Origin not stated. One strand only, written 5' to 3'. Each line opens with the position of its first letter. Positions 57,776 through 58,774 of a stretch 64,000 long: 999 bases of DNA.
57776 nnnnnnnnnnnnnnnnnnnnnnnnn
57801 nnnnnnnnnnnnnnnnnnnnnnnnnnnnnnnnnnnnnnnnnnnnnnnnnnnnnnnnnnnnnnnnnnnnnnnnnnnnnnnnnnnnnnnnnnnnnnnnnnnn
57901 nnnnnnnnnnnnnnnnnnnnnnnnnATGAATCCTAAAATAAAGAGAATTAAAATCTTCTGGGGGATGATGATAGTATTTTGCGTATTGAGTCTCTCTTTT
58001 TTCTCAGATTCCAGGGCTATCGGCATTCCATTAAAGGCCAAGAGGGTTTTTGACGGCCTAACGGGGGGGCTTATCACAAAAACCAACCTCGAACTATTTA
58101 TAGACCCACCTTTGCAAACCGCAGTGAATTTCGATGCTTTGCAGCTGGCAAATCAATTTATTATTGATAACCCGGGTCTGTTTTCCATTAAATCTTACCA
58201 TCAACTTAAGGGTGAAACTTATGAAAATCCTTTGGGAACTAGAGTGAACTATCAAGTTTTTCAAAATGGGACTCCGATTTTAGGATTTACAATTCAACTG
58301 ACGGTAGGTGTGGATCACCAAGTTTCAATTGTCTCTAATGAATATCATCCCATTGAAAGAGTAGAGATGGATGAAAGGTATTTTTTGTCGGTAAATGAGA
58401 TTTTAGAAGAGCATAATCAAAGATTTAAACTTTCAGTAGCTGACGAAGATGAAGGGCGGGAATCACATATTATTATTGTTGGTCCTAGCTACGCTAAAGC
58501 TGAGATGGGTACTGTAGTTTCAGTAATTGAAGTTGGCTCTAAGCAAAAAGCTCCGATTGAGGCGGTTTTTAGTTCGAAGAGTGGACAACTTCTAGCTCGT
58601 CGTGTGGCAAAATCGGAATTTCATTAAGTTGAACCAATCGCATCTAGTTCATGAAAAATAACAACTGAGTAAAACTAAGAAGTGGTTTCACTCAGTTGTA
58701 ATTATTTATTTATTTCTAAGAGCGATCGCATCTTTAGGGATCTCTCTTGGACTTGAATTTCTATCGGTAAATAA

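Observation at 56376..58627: Thermolysin-like lipoprotein protease with an overlapping downstream secreted partner gene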

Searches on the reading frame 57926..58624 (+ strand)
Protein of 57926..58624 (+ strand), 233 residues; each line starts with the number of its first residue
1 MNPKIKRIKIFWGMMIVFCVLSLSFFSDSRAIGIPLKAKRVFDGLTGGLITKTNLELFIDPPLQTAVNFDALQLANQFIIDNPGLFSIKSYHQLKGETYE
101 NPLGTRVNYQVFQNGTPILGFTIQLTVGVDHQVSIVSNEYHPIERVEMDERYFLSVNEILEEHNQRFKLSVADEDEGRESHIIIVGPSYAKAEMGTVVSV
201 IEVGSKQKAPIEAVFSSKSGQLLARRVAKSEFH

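Call 3: search_protein_families(library=pfam, proteins=[window:57926-58624:+], max_evalue=1)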
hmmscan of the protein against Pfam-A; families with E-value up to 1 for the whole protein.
window:57926-58624:+ (233 aa): 0 families

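Call 6: search_protein_families(library=ncbifam, proteins=[window:57926-58624:+], max_evalue=1)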
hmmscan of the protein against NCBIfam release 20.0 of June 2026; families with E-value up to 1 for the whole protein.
window:57926-58624:+ (233 aa): 0 families

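Call 8: search_solved_structures(query=window:57926-58624:+, max_evalue=10, show_alignments=2)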
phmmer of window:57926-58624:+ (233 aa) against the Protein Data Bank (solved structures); distinct sequences matched with E-value up to 10: 0.
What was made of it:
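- Tried and rejected: Pfam, NCBIfam and PDB sequences gave nothing (calls 3, 6, 8).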

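Call 9: find_homologous_proteins(query=window:57926-58624:+, max_evalue=0.001)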
Query window:57926-58624:+ (233 aa): 3 proteins with E <= 0.001 among 183 candidates.
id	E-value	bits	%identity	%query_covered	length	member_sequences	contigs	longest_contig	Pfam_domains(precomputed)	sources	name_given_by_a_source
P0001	7.5e-149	511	100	100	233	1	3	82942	-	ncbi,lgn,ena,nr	ncbi:MAG: hypothetical protein EXR74_01175 [Bdellovibrionales bacterium]|nr:hypothetical protein [Bd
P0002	6.1e-123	427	85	100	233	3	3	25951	-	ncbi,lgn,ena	-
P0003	1.2e-119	416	84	100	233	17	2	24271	-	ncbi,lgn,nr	ncbi:MAG: hypothetical protein NT000_04185 [Proteobacteria bacterium]|nr:hypothetical protein [Pseud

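Call 22: search_protein_families(library=pfam, alignment_id=A2, max_evalue=1)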
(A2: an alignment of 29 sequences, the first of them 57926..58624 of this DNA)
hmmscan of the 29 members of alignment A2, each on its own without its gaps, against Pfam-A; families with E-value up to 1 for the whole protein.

A. member 1, window:57926-58624:+ (233 aa): 0 families

B. families by the number of members that match (of 29 scanned): 13 families
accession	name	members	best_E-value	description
PF16244.11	DUF4901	4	0.0014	YcdB, YcdC repeated domain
PF05486.17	SRP9-21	1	0.0033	Signal recognition particle 9 kDa protein (SRP9)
PF06374.16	NDUF_C2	1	0.038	NADH-ubiquinone oxidoreductase subunit b14.5b (NDUFC2)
PF13317.11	DUF4088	1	0.039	Protein of unknown function (DUF4088)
PF19060.5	DVNP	1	0.059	DVNP family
PF20346.3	DUF6641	1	0.061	Family of unknown function (DUF6641)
PF19777.4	DUF6263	1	0.11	Family of unknown function (DUF6263)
PF22684.2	LFE_1968-like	1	0.11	LFE_1968-like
PF05630.16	NPP1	1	0.12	Necrosis inducing protein (NPP1)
PF14126.11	DUF4293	1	0.13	Domain of unknown function (DUF4293)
PF05553.16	DUF761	1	0.15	Cotton fibre expressed protein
PF05370.16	DUF749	1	0.22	Domain of unknown function (DUF749)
PF19457.4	DUF5994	1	0.24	Family of unknown function (DUF5994)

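Call 23: find_homologous_proteins(query=A2, max_evalue=0.001)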
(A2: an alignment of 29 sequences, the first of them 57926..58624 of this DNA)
Query A2 (29 sequences) (233 aa, profile of the alignment): 6 proteins with E <= 0.001 among 5021 candidates.
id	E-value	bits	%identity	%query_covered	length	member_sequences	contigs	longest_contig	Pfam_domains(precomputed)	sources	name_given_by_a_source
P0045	4.9e-56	208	25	68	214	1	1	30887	-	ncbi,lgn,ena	-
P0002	3.1e-54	202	85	100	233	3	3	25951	-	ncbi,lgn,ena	-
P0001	3.5e-54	202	100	100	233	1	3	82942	-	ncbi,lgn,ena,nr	ncbi:MAG: hypothetical protein EXR74_01175 [Bdellovibrionales bacterium]|nr:hypothetical protein [Bd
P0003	8.8e-53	197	84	100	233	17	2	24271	-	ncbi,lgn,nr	ncbi:MAG: hypothetical protein NT000_04185 [Proteobacteria bacterium]|nr:hypothetical protein [Pseud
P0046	5.2e-51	192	35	96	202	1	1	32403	-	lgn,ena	-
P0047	7.7e-47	178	23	35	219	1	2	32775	-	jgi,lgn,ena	-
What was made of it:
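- Tried and rejected: It found only 3 partners, or 6 with a profile query (calls 9, 23).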

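Call 29: search_solved_structures(query=A2, max_evalue=10, show_alignments=3)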
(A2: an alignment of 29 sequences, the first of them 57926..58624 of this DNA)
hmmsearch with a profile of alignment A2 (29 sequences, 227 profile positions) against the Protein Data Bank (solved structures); distinct sequences matched with E-value up to 10: 1.
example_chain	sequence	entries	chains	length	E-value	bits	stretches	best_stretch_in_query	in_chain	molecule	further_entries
3nqy_A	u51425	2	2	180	0.62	13.1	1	106-217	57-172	Secreted metalloprotease Mcp02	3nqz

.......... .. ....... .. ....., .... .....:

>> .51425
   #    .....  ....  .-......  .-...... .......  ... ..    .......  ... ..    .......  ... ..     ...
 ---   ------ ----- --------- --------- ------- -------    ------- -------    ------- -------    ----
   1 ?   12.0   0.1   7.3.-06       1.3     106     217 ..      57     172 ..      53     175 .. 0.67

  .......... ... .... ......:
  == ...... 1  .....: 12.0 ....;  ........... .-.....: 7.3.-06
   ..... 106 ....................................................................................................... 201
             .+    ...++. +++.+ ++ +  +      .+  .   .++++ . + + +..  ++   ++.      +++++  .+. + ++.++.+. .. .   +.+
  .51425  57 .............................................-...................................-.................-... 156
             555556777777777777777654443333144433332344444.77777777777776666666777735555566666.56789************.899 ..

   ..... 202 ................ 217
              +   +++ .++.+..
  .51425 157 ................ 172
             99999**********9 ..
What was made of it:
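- The only PDB sequence hit of profile A2 is the MCP-02 propeptide (call 29).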

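Call 36: predict_structure(alignment_id=A3)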
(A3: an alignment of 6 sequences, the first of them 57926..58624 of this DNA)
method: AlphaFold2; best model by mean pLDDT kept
length: 233 residues; sequences in the alignment: 6
mean_pLDDT: 59.0   pTM: 0.45
mean pLDDT of the five models: 59.0, 57.9, 56.1, 55.3, 52.1
residues with pLDDT >= 90: 2; 70-90: 76; 50-70: 71; < 50: 84
segments of 3 or more residues with pLDDT < 50: 26-68, 144-154, 169-192
pLDDT, mean of each block of 10 residues (from residue 1): 61 72 46 35 31 29 45 88 84 84 83 74 85 82 46 48 50 40 35 53 53 63 67 65
secondary structure, 60 per line:
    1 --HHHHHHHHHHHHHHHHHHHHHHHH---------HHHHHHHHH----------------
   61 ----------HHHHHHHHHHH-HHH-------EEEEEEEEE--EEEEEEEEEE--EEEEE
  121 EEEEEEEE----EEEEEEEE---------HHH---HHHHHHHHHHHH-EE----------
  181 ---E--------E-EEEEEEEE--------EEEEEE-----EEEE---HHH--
elements in order: H3-26 H36-44 H71-81 E93-101 E104-113 E116-128 E133-140 H156-167 E195-202 E211-216 E222-225
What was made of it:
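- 57953..58006 (+): Partner N-terminal hydrophobic segment (residues 10-27). It is either a signal anchor or a signal peptide. AF2 predicts a helix at residues 3-26 (call 36).
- On FTP-PepSY prodomain (Pfam PF07504 and PF03413): Domain 2 is modelled at low confidence (call 36).
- Tried and rejected: The model therefore rests on 6 sequences, and its second domain has low confidence (call 36).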

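Call 39: fold_search(model_id=the predicted structure, library=pdb)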
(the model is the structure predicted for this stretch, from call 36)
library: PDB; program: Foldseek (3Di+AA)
matches with E <= 10: 749; with E <= 0.001: 2
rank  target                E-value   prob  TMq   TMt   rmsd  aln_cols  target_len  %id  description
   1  3nqz_A                2.6e-04  1.00  0.23  0.29  13.3       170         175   16  Crystal structure of the autoprocessed Vibriolysin MCP-02 with E369A mutation (released 2010-10-06)
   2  3nqy_A                8.3e-04  0.98  0.21  0.27  12.7       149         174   15  Crystal structure of the autoprocessed complex of Vibriolysin MCP-02 with a single point mutation E346A (released 2010-10-06)
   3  4k90_B                4.5e-03  0.97  0.30  0.33  14.1       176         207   15  Extracellular metalloproteinase from Aspergillus (released 2013-10-23)
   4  7ena_q                1.4e-02  0.54  0.20  0.11  13.4       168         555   13  TFIID-based PIC-Mediator holo-complex in pre-assembled state (pre-hPIC-MED) (released 2021-05-26)
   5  7enc_q                1.7e-02  0.47  0.20  0.11  13.1       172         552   12  TFIID-based PIC-Mediator holo-complex in fully-assembled state (hPIC-MED) (released 2021-05-26)
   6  8trh_Q                3.3e-02  0.33  0.21  0.11  12.9       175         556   12  The IDRc bound human core Mediator complex (released 2024-10-09)
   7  8t1i_L                6.0e-02  0.25  0.20  0.10  14.7       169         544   12  Atomic model of the mammalian Mediator complex with MED26 subunit (released 2024-06-12)
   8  7wis_A                9.6e-02  0.35  0.21  0.11  13.4       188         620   11  Catalytic intermediate structure of N381A mutant of copper amine oxidase from Arthrobacter globiformis (released 2022-11-16)
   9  7emf_Q                1.2e-01  0.21  0.20  0.11  12.6       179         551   11  Human Mediator (deletion of MED1-IDR) in a Tail-extended conformation (released 2021-05-05)
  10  8t9d_L                1.5e-01  0.20  0.21  0.10  14.7       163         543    9  CryoEM structure of TR-TRAP (released 2024-07-03)
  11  8j1c_C                1.7e-01  0.07  0.10  0.08  17.4       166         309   10  Structure of amino acid dehydrogenase in complex with NADP (released 2023-08-16)
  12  7nvr_d                1.9e-01  0.18  0.20  0.13  12.7       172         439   13  Human Mediator with RNA Polymerase II Pre-initiation complex (released 2021-05-05)
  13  2nrt                  2.3e-01  0.54  0.16  0.17   9.5        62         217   18  Crystal structure of the C-terminal half of UvrC (released 2007-02-06)
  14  4o4s_A                2.8e-01  0.10  0.16  0.18  20.0       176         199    8  Crystal structure of phycobiliprotein lyase CpcT complexed with phycocyanobilin (PCB) (released 2014-08-13)
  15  3dxo_B                3.3e-01  0.23  0.17  0.28   5.5        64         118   12  CRYSTAL STRUCTURE OF A PUTATIVE ISOMERASE OF THE SNOAL-LIKE FAMILY (ATU_0744) FROM AGROBACTERIUM TUMEFACIENS STR. C58  (released 2008-08-12)
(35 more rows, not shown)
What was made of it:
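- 58388..58603 (+): Partner domain 2 (about residues 155-226), PepSY-like. It ends in the family motif RASDGQ.L, which is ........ in the window. Foldseek alignments span 170 of 175 residues of 3nqz_A (call 39).
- Foldseek's top three PDB hits are 3nqz_A (2.6e-4), 3nqy_A and 4k90_B, all prodomain chains (call 39).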

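Call 93: search_protein_representatives(alignment_id=A3)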
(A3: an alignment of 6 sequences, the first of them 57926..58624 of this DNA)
Query: 6 sequences, 228 profile positions. Proteins with E-value up to 0.001 (for the whole library): 138; up to 1e-10: 128; up to 1e-30: 25. The best 138 are listed.
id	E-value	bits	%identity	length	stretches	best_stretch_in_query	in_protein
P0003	8.8e-105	365.5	-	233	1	1-228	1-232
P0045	9.0e-84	296.8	-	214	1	7-228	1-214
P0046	1.1e-81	290.0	-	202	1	7-228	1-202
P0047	9.3e-78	277.1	-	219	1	1-228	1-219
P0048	7.8e-46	172.7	-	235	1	12-228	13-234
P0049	5.8e-44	166.6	-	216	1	7-228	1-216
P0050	2.2e-43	164.7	-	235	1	66-228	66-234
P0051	4.6e-43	163.6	-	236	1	14-228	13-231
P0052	9.7e-43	162.6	-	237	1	8-228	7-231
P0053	3.0e-39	151.1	-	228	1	48-228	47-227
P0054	4.3e-39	150.6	-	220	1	62-228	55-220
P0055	1.3e-38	149.1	-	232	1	67-228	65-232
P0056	3.2e-37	144.5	-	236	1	9-228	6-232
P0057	1.5e-35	139.0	-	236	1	7-228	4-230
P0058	2.4e-35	138.4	-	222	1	26-228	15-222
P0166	6.7e-15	71.5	-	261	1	63-221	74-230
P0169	7.0e-14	68.2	-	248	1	68-226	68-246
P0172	6.5e-08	48.6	-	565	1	7-219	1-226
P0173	1.2e-06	44.5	-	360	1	73-221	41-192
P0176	3.4e-05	39.7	-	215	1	67-220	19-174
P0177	8.9e-05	38.4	-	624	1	60-220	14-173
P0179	3.7e-04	36.3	-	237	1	12-226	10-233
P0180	5.0e-04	35.9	-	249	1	75-223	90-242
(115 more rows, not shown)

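Call 95: search_protein_families(library=pfam, proteins=[P0172, P0177, P0173, P0176, P0179, P0180], max_evalue=0.1)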
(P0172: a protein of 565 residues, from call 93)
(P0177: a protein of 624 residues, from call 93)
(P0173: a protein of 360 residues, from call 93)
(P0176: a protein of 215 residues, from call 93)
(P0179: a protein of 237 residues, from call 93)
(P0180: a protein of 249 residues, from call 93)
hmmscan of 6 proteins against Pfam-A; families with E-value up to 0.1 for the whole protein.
P0172 (565 aa): 4 families
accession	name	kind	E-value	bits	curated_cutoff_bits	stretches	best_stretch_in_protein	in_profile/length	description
PF01447.24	Peptidase_M4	-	3.1e-10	41.1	22.4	1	290-380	51-144/145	Thermolysin metallopeptidase, catalytic domain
PF02868.21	Peptidase_M4_C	-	3.9e-07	30.5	24.4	1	386-512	3-160/165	Thermolysin metallopeptidase, alpha-helical domain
PF07504.19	FTP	-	6.7e-06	26.3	21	1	108-143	15-50/51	Fungalysin/Thermolysin Propeptide Motif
PF02128.21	Peptidase_M36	-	8.2e-06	25.7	23.3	1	361-461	173-293/368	Fungalysin metallopeptidase (M36)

P0177 (624 aa): 4 families
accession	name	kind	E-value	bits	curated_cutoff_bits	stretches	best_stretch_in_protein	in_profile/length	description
PF18962.6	Por_Secre_tail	-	2.7e-13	50.5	27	1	556-616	1-66/75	Secretion system C-terminal sorting domain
PF07504.19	FTP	-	7.8e-06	26.1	21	1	62-93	18-49/51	Fungalysin/Thermolysin Propeptide Motif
PF03413.25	PepSY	-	9.6e-05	23.1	24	1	107-174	1-59/60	Peptidase propeptide and YPEB domain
PF11589.14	DUF3244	-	0.017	15.5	25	1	559-619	27-90/96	Domain of unknown function (DUF3244)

P0173 (360 aa): 0 families

P0176 (215 aa): 3 families
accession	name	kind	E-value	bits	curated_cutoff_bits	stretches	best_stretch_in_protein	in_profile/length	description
PF03413.25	PepSY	-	0.00045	20.9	24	1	108-174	2-58/60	Peptidase propeptide and YPEB domain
PF07504.19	FTP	-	0.0028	17.9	21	1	62-89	18-45/51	Fungalysin/Thermolysin Propeptide Motif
PF05301.17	Acetyltransf_16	-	0.04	14.2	27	1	75-144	25-97/173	GNAT acetyltransferase, Mec-17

P0179 (237 aa): 4 families
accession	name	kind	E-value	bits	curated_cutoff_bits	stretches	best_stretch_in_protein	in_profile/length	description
PF07504.19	FTP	-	2.5e-15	56.5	21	1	100-149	2-51/51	Fungalysin/Thermolysin Propeptide Motif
PF03413.25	PepSY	-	0.00015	22.4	24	1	188-227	19-58/60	Peptidase propeptide and YPEB domain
PF09648.15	YycI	-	0.01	15.9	29.7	1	103-151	106-154/232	YycI protein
PF22768.1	SPP1_Dit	-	0.025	15.2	25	0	12-75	10-77/97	Siphovirus-type tail component, C-terminal domain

P0180 (249 aa): 3 families
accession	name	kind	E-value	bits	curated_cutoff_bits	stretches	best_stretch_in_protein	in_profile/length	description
PF07504.19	FTP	-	1.4e-13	50.9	21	1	112-160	3-51/51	Fungalysin/Thermolysin Propeptide Motif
PF03413.25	PepSY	-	2.3e-05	25.1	24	1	173-238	2-57/60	Peptidase propeptide and YPEB domain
PF16244.11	DUF4901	-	0.066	13.8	27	0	82-153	75-141/148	YcdB, YcdC repeated domain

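Call 96: find_encoding_contigs(protein=P0179, flank=4000, max_places=3)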
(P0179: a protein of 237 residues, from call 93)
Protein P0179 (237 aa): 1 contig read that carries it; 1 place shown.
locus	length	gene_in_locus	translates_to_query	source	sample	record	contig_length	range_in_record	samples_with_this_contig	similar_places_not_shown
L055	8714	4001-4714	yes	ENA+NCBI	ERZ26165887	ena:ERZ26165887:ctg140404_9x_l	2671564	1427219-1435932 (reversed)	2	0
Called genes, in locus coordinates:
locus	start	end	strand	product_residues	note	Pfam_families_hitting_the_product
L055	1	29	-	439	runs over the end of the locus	PF03734:YkuD, PF05036:SPOR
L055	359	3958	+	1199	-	PF07504:FTP, PF01447:Peptidase_M4, PF02868:Peptidase_M4_C, PF18998:Flg_new_2 (faint)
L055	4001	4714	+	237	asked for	PF07504:FTP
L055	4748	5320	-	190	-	PF01205:Impact_N, PF09186:DUF1949 (weak)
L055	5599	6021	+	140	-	-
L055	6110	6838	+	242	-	PF07556:DUF1538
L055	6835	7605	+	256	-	PF07556:DUF1538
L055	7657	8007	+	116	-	PF00543:P-II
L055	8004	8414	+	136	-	PF00571:CBS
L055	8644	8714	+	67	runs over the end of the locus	PF00313:CSD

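Call 97: find_encoding_contigs(protein=P0180, flank=4000, max_places=3)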
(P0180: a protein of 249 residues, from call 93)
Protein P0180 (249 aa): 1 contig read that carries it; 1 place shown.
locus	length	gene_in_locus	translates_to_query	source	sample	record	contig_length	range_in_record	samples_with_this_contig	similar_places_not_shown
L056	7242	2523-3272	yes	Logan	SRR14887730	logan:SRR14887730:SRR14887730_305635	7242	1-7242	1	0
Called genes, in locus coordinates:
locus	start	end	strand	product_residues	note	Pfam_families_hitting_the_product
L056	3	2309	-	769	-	?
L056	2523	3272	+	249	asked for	PF07504:FTP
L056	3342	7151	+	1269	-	PF07504:FTP, PF01447:Peptidase_M4, PF02868:Peptidase_M4_C, PF15780:ASH, PF22073:Cep192_D4, PF22544:HYDIN_VesB_CFA65-like_Ig (weak), PF00041:fn3 (faint)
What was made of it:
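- Closest known: Free-standing propeptide-like inhibitors in other protease clans. Different: That resembles L055 and L056 (calls 96, 97) more than the window's family.
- In L055 and L056, free-standing FTP-PepSY genes sit beside M4 proteases that keep their own FTP prodomain (calls 96, 97).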

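Call 98: find_encoding_contigs(protein=P0173, flank=3500, max_places=2)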
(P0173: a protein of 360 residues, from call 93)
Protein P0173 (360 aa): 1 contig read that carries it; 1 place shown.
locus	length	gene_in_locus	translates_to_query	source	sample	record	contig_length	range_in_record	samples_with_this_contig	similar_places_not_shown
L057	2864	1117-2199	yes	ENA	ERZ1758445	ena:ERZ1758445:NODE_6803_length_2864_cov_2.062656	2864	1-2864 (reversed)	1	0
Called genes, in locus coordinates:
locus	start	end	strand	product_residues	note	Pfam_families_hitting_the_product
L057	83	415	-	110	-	-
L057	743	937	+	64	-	-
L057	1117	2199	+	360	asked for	-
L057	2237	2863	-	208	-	?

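Call 99: find_encoding_contigs(protein=P0169, flank=3500, max_places=2)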
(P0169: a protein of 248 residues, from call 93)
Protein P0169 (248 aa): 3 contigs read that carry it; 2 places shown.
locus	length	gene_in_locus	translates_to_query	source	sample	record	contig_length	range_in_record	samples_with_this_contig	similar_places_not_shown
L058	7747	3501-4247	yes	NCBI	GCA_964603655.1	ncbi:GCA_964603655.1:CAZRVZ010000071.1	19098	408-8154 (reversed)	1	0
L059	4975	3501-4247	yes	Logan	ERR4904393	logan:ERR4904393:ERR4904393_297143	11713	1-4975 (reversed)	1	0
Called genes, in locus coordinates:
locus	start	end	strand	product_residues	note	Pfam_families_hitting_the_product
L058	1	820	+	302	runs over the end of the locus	PF00561:Abhydrolase_1, PF02129:Peptidase_S15 (faint), PF12146:Hydrolase_4, PF12697:Abhydrolase_6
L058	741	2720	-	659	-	PF00034:Cytochrom_C, PF13442:Cytochrome_CBB3, PF03239:FTR1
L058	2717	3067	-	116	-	PF01022:HTH_5, PF12840:HTH_20, PF13412:HTH_24 (faint)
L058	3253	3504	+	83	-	-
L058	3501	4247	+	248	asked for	-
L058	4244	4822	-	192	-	-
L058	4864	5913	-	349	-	-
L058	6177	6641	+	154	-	-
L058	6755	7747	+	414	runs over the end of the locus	-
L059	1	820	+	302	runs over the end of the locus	PF00561:Abhydrolase_1, PF02129:Peptidase_S15 (faint), PF12146:Hydrolase_4, PF12697:Abhydrolase_6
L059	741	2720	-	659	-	PF00034:Cytochrom_C, PF13442:Cytochrome_CBB3, PF03239:FTR1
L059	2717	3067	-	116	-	PF01022:HTH_5, PF12840:HTH_20, PF13412:HTH_24 (faint)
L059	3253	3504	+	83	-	-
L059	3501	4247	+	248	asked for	-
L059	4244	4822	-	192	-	-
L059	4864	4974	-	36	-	?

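Call 100: find_encoding_contigs(protein=P0166, flank=3500, max_places=2)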
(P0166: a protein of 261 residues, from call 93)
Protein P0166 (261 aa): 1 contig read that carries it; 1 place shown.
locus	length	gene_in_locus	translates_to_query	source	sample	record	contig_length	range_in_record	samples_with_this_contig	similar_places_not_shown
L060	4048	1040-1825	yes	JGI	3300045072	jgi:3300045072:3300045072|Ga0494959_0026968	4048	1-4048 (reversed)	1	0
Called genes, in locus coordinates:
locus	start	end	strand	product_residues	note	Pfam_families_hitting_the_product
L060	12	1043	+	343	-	-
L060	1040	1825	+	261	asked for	-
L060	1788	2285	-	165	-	-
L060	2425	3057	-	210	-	PF00156:Pribosyltran, PF14681:UPRTase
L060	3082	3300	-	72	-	-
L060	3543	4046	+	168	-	?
